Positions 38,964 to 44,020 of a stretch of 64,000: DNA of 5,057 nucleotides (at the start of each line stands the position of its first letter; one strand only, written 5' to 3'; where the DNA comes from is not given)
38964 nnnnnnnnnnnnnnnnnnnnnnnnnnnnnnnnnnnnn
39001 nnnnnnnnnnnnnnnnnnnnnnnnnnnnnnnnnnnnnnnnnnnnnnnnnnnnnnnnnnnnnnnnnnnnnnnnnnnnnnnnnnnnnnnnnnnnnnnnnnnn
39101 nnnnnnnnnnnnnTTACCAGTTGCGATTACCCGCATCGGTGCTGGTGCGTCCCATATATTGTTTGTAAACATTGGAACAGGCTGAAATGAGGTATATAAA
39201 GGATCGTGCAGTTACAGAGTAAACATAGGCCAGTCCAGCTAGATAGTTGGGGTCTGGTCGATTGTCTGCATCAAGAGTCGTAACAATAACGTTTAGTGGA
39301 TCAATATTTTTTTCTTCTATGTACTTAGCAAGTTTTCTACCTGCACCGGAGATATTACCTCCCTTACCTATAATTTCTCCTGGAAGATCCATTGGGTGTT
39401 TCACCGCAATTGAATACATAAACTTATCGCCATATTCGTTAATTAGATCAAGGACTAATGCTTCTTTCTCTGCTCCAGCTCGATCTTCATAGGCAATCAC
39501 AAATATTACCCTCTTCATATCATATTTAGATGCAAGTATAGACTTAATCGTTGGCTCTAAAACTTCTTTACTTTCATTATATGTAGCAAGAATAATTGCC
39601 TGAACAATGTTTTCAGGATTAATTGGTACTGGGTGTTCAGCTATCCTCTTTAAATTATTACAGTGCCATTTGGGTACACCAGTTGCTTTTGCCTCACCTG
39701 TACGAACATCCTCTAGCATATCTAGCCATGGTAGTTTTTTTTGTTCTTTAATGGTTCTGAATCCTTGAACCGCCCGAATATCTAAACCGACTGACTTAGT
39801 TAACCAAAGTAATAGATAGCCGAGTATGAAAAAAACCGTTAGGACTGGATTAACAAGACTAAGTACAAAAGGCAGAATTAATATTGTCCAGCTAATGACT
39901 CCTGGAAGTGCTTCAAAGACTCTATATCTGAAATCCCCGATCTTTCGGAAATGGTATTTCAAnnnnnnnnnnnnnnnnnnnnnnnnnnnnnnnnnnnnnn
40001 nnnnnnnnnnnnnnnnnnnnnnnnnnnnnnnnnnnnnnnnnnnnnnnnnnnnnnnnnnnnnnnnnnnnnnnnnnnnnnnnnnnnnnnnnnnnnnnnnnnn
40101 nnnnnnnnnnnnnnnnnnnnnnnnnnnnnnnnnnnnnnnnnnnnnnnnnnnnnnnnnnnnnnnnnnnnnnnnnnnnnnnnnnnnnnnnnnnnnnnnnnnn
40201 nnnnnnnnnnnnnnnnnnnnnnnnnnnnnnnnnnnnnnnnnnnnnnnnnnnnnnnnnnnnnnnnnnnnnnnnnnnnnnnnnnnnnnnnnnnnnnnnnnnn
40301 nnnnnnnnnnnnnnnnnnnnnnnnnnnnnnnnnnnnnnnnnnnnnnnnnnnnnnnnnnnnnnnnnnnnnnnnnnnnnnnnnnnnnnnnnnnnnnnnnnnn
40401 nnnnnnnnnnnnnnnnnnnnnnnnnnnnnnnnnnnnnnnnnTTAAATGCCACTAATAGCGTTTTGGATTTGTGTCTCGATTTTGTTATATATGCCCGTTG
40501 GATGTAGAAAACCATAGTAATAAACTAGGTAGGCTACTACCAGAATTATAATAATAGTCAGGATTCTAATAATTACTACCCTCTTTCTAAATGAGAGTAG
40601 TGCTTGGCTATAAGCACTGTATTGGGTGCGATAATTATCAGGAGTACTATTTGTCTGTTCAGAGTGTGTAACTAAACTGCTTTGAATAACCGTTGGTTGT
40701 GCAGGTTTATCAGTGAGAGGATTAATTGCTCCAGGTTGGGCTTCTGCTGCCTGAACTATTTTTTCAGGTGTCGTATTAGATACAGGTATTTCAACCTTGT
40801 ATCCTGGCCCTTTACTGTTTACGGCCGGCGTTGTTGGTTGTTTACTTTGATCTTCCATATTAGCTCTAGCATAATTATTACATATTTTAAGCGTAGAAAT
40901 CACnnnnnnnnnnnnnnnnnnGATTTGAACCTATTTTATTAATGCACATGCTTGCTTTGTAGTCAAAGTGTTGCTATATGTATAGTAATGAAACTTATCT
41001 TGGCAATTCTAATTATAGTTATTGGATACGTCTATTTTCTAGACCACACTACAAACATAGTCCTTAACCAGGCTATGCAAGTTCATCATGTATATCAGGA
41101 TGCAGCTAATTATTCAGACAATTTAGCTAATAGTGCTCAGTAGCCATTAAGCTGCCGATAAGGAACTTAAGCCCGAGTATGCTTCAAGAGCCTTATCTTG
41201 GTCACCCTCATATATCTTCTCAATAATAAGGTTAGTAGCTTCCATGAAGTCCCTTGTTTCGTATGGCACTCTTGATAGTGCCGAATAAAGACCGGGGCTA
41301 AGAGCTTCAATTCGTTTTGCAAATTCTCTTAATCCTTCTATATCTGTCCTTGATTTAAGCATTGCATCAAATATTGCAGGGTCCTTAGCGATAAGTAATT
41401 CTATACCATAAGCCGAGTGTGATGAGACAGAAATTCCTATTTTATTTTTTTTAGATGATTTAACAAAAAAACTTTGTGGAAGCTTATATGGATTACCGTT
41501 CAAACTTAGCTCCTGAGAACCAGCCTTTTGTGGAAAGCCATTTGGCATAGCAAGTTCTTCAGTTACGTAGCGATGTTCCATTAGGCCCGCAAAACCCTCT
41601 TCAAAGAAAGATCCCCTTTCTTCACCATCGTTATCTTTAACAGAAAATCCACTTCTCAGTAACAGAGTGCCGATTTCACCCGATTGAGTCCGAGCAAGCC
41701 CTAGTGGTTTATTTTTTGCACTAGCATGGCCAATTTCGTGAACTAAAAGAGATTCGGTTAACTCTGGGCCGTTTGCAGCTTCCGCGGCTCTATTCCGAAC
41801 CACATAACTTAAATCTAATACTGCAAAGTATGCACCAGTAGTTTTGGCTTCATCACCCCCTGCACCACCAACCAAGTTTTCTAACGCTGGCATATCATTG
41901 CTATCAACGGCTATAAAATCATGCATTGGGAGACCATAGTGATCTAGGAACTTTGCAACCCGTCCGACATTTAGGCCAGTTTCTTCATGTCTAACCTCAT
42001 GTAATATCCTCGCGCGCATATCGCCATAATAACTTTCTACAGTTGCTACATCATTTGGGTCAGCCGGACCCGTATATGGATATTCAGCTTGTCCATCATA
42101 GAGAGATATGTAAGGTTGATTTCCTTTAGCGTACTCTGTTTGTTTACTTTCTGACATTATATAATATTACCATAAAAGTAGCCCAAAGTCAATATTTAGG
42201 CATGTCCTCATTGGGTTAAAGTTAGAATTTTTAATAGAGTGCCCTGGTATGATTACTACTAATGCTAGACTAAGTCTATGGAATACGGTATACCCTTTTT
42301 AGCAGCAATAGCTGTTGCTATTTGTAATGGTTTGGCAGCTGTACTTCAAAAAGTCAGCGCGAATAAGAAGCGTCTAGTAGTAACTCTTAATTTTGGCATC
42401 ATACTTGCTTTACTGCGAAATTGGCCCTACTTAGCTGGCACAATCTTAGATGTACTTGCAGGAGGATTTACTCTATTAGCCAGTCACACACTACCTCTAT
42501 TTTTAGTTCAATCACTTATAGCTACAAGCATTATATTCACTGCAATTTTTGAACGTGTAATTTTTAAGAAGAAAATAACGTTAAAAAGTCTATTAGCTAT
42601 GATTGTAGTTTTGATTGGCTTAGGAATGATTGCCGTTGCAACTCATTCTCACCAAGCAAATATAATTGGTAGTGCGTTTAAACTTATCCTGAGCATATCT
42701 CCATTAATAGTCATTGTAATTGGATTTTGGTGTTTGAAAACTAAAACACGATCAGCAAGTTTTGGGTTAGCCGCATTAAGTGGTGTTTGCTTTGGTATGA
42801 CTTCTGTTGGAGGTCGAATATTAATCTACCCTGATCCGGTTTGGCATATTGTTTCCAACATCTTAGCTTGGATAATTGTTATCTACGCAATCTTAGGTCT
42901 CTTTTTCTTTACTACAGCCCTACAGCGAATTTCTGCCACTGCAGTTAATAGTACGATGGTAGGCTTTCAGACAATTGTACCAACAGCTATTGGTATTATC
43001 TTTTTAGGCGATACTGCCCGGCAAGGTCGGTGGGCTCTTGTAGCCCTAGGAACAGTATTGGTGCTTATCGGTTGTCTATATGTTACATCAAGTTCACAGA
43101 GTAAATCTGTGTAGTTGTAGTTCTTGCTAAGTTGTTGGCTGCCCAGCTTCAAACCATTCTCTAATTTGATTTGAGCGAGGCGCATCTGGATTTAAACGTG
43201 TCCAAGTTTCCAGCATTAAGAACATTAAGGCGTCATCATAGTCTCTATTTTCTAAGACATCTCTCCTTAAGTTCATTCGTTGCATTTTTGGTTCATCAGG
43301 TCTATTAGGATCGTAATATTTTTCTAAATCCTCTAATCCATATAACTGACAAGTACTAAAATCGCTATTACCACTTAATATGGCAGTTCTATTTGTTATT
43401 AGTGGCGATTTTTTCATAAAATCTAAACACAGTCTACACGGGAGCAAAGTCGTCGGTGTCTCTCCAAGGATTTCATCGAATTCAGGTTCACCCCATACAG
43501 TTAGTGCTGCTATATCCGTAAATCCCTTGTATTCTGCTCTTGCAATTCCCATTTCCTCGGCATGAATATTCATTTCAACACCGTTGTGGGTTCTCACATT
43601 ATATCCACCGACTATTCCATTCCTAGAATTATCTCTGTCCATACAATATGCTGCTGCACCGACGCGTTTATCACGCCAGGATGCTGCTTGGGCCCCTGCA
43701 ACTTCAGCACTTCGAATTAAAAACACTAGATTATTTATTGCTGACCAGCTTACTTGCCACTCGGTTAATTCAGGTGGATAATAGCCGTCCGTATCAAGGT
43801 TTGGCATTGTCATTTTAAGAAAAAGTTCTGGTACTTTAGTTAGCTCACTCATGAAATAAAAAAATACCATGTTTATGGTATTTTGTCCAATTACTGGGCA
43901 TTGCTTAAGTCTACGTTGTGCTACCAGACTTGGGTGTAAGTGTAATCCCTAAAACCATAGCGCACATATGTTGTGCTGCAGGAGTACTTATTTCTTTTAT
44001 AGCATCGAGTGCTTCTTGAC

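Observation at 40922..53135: Island B: ~12-kb tRNA-Asp-associated integrative element with purely accessory cargo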

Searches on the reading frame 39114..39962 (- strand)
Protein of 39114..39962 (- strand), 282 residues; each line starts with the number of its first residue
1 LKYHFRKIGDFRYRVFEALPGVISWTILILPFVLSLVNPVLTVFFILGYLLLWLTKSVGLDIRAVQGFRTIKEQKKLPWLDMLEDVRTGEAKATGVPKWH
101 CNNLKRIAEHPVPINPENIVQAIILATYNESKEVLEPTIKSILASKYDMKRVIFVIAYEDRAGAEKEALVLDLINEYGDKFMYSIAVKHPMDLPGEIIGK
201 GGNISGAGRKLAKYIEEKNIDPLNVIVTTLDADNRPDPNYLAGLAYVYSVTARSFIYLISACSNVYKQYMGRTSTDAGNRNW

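Call 8: search_protein_families(library=pfam, max_evalue=0.01, proteins=[window:39114-39962:-])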
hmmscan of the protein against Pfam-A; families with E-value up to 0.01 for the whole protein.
window:39114-39962:- (282 aa): 2 families
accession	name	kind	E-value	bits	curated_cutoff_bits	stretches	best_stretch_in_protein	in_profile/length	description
PF00535.33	Glycos_transf_2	-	5.7e-05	23.5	23.3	1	123-155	2-33/168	Glycosyl transferase family 2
PF13641.12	Glyco_tranf_2_3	-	0.0015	19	27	1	122-181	4-55/230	Glycosyltransferase like family 2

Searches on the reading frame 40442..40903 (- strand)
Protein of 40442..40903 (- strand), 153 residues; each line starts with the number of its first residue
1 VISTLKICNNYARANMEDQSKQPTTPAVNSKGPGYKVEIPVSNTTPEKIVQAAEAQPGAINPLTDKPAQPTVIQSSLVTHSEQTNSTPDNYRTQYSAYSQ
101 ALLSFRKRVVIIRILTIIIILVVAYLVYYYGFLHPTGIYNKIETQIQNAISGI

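Call 8: search_protein_families(library=pfam, max_evalue=0.01, proteins=[window:40442-40903:-])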
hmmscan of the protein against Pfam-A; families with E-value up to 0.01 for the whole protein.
window:40442-40903:- (153 aa): 2 families
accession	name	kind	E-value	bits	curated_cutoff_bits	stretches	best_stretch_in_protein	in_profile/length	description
PF06024.17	Orf78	-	0.004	17.9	29.4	1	94-131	54-85/101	Orf78 (ac78)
PF20377.3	DUF6672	-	0.0049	17.1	24.3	0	106-141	5-40/152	Family of unknown function (DUF6672)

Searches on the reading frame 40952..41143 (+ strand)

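Call 70: search_protein_families(library=pfam, max_evalue=0.01, proteins=[window:40952-41143:+])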
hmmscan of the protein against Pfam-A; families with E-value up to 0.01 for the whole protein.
window:40952-41143:+ (63 aa): 1 family
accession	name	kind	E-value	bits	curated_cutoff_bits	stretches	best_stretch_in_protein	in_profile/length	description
PF11770.13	GAPT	-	0.0047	17.2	21.1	1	4-45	7-50/156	GRB2-binding adapter (GAPT)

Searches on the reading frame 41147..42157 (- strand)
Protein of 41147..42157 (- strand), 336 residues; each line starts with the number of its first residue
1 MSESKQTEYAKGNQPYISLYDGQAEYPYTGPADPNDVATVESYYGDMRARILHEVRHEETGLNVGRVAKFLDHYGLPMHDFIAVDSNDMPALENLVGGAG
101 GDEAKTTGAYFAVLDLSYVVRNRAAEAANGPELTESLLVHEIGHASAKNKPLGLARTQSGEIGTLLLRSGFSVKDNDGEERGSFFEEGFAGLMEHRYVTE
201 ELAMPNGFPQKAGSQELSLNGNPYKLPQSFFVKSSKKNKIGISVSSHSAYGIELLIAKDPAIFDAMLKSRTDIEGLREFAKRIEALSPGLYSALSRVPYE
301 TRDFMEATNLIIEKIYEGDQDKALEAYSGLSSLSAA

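Call 8: search_protein_families(library=pfam, max_evalue=0.01, proteins=[window:41147-42157:-])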
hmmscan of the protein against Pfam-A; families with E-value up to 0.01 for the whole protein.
window:41147-42157:- (336 aa): 0 families

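Call 43: search_protein_families(library=phrogs, max_evalue=0.01, proteins=[window:41147-42157:-])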
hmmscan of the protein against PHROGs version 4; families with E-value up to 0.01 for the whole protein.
window:41147-42157:- (336 aa): 0 families

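Call 59: find_homologous_proteins(query=window:41147-42157:-, max_evalue=0.00001)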
Query window:41147-42157:- (336 aa): 15 proteins with E <= 0.00001 among 3148 candidates.
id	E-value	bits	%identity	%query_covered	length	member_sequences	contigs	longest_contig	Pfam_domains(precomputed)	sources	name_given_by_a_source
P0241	4.6e-218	741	100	100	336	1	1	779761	-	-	-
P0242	3.1e-127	442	60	99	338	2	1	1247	-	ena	-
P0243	1.1e-83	299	46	97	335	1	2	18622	-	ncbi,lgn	-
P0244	2.3e-82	295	47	97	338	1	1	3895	-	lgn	-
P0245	2.4e-81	292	45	97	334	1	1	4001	-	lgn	-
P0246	3.5e-80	288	44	96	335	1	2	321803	-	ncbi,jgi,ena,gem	ncbi:MAG TPA: hypothetical protein VIH90_01430 [Candidatus Saccharimonadales bacterium]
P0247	5.7e-73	264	42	99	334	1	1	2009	-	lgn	-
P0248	3.1e-65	239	40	94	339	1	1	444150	-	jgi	jgi:hypothetical protein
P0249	7.0e-56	208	39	91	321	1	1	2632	-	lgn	-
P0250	2.2e-55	206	43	82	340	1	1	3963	-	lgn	-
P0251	3.8e-55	205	41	80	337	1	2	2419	-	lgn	-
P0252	2.6e-38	150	37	84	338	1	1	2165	-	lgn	-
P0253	2.0e-37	147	35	75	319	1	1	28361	-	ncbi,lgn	-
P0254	8.2e-34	135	32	80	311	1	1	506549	-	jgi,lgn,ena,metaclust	metaclust:\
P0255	8.5e-26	109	33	84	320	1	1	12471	-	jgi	jgi:hypothetical protein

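Call 60: find_encoding_contigs(protein=P0246, flank=10000, max_places=2)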
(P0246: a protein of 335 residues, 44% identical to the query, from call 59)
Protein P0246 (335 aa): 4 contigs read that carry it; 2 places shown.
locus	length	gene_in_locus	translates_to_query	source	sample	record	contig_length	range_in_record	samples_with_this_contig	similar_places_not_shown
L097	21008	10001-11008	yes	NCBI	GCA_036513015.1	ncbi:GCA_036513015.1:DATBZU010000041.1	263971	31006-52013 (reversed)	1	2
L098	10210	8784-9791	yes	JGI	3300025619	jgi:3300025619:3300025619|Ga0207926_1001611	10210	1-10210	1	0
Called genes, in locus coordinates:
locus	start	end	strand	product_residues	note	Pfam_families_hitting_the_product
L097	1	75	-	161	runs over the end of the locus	PF13091:PLDc_2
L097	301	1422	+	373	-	-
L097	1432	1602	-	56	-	-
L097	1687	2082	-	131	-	-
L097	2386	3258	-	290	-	-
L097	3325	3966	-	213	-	-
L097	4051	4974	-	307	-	PF00902:TatC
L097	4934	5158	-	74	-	PF02416:TatA_B_E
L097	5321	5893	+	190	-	-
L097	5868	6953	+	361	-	PF13623:SurA_N_2, PF13624:SurA_N_3, PF13616:Rotamase_3, PF00639:Rotamase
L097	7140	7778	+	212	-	-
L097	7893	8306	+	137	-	-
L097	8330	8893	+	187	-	-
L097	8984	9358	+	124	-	-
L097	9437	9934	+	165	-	PF00583:Acetyltransf_1 (weak)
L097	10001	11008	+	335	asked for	-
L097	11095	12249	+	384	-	-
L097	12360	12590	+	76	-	-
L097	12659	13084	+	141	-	-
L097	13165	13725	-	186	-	-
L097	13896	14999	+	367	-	-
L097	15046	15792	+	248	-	-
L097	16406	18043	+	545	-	-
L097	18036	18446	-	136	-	PF22811:Zn_ribbon_NrdR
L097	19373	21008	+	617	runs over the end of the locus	PF07973:tRNA_SAD, PF00587:tRNA-synt_2b, PF03129:HGTP_anticodon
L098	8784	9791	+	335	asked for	-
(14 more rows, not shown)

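Call 61: find_encoding_contigs(protein=P0243, flank=10000, max_places=2)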
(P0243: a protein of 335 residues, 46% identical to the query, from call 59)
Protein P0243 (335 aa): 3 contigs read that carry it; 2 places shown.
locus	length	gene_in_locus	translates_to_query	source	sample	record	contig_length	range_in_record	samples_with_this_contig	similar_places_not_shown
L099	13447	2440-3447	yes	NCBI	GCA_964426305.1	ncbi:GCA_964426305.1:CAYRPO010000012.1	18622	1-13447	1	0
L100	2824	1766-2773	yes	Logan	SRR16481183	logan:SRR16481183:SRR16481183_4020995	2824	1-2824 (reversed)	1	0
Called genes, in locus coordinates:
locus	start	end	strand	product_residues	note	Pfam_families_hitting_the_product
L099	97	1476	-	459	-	PF00239:Resolvase, PF07508:Recombinase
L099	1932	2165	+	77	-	-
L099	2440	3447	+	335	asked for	-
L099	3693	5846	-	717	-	-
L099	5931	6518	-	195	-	-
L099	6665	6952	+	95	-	-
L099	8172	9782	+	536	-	-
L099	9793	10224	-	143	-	PF22811:Zn_ribbon_NrdR (weak)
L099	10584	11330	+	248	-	PF00535:Glycos_transf_2, PF13641:Glyco_tranf_2_3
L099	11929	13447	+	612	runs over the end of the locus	PF07973:tRNA_SAD, PF00587:tRNA-synt_2b, PF03129:HGTP_anticodon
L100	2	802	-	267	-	?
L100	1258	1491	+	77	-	-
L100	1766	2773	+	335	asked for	-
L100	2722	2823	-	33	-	?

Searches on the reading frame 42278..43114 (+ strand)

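Call 8: search_protein_families(library=pfam, max_evalue=0.01, proteins=[window:42278-43114:+])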
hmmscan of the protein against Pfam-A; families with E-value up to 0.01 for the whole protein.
window:42278-43114:+ (278 aa): 3 families
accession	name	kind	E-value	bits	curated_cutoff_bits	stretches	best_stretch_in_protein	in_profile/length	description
PF16913.11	PUNUT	-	0.00053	19.8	30.6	1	68-126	94-152/321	Purine nucleobase transmembrane transport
PF00892.27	EamA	-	0.0012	19.6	28.2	0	54-118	68-133/135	EamA-like transporter family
PF07695.17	7TMR-DISM_7TM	-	0.0032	17.9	29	1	42-175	38-167/205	7TM diverse intracellular signalling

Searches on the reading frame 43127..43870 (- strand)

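Call 8: search_protein_families(library=pfam, max_evalue=0.01, proteins=[window:43127-43870:-])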
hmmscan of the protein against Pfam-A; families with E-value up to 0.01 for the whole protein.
window:43127-43870:- (247 aa): 1 family
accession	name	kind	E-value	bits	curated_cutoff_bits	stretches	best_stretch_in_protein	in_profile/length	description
PF00383.29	dCMP_cyt_deam_1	-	5.4e-05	23.5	25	1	66-155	20-93/102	Cytidine and deoxycytidylate deaminase zinc-binding region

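Call 42: search_protein_families(library=padloc, max_evalue=0.01, proteins=[window:43127-43870:-])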
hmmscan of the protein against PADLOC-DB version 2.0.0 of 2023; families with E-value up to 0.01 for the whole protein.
window:43127-43870:- (247 aa): 0 families
